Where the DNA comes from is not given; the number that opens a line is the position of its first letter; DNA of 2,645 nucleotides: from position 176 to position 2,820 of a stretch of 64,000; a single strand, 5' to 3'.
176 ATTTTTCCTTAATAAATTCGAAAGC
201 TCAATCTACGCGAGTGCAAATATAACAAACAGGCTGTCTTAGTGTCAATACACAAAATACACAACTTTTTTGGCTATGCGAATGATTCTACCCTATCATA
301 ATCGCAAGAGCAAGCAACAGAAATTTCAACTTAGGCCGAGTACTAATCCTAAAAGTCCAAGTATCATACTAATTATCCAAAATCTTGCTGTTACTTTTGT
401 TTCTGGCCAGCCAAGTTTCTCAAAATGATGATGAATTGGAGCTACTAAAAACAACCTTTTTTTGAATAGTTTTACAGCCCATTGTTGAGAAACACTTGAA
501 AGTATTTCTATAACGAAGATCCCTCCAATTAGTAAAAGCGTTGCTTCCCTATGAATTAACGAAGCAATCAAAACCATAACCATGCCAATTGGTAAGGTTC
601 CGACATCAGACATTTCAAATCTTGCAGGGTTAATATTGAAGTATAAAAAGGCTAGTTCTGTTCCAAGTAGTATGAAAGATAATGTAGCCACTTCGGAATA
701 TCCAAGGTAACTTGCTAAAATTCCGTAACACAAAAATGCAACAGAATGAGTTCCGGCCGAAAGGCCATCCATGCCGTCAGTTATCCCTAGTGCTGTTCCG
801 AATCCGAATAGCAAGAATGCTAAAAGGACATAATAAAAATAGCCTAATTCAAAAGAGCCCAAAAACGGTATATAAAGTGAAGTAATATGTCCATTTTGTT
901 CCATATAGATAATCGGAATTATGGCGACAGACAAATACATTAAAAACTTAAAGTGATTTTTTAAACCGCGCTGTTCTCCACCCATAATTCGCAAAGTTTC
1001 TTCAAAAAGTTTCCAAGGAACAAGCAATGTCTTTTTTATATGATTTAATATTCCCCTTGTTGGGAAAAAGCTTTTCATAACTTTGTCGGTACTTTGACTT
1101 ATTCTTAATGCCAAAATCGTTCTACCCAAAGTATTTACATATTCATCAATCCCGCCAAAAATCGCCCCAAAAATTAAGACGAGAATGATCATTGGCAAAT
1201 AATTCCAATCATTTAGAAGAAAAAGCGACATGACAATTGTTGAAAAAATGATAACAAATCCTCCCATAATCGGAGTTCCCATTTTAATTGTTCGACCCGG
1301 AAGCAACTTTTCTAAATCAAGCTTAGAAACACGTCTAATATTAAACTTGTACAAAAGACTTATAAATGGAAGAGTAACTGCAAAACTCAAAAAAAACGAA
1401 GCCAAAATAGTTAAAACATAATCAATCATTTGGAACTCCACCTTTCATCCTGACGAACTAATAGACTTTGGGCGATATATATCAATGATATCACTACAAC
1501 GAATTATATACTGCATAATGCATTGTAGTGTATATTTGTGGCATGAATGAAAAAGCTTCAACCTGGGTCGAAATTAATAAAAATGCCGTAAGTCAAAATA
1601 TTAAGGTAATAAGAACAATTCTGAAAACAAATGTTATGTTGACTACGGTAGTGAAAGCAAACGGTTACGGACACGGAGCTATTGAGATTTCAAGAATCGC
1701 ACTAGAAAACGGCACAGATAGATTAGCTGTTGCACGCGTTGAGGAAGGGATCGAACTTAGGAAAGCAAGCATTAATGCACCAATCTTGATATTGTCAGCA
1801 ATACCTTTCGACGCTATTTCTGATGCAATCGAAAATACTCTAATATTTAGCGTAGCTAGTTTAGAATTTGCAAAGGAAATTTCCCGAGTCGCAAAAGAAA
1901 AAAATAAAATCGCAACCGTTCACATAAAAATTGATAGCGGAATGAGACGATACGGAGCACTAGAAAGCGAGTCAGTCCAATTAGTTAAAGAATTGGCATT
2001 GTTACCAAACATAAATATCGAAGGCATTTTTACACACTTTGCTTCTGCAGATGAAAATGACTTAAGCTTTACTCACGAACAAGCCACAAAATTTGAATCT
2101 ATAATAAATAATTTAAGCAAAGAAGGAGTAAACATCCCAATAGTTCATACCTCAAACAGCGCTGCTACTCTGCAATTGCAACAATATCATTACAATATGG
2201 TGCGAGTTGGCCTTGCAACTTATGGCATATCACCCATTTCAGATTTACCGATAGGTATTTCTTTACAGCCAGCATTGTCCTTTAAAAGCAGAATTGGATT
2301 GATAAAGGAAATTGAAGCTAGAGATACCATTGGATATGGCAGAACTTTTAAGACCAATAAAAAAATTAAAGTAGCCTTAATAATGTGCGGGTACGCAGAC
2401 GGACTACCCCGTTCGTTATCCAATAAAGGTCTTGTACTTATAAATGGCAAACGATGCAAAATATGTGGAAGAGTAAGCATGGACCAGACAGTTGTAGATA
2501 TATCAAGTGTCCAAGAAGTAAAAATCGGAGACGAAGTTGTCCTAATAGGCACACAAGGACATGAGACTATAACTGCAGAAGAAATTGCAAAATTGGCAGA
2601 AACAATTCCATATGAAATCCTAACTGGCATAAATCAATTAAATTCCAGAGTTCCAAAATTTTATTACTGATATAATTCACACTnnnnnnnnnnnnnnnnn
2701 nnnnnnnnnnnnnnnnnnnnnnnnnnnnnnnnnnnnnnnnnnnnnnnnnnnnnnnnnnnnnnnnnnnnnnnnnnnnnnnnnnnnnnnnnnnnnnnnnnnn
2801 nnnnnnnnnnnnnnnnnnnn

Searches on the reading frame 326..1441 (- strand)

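Call 73: search_protein_families(library=pfam, proteins=[window:326-1441:-], max_evalue=0.001)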
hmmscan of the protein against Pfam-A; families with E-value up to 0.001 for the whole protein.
window:326-1441:- (371 aa): 1 family
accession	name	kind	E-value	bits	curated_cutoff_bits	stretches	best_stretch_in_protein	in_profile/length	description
PF00953.26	Glycos_transf_4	-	1.6e-19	70.9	27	1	159-293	22-156/160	Glycosyl transferase family 4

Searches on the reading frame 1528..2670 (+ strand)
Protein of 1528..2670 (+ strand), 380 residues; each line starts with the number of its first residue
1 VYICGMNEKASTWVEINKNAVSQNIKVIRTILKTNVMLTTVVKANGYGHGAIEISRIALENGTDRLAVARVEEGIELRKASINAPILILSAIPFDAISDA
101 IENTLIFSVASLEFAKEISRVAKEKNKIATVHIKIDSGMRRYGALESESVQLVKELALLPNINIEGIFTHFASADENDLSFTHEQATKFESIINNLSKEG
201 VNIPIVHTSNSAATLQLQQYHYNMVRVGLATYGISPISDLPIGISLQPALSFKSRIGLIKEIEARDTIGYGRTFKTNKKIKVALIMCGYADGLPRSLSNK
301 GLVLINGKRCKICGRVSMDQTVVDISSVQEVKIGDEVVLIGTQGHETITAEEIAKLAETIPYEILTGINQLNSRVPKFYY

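Call 73: search_protein_families(library=pfam, proteins=[window:1528-2670:+], max_evalue=0.001)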
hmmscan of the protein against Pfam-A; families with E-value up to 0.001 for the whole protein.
window:1528-2670:+ (380 aa): 2 families
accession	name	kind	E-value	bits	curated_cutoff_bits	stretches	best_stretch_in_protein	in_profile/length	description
PF01168.26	Ala_racemase_N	-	2.2e-69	234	24.1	1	16-236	1-220/220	Alanine racemase, N-terminal domain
PF00842.27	Ala_racemase_C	-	1.4e-46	157.7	25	1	249-376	1-124/127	Alanine racemase, C-terminal domain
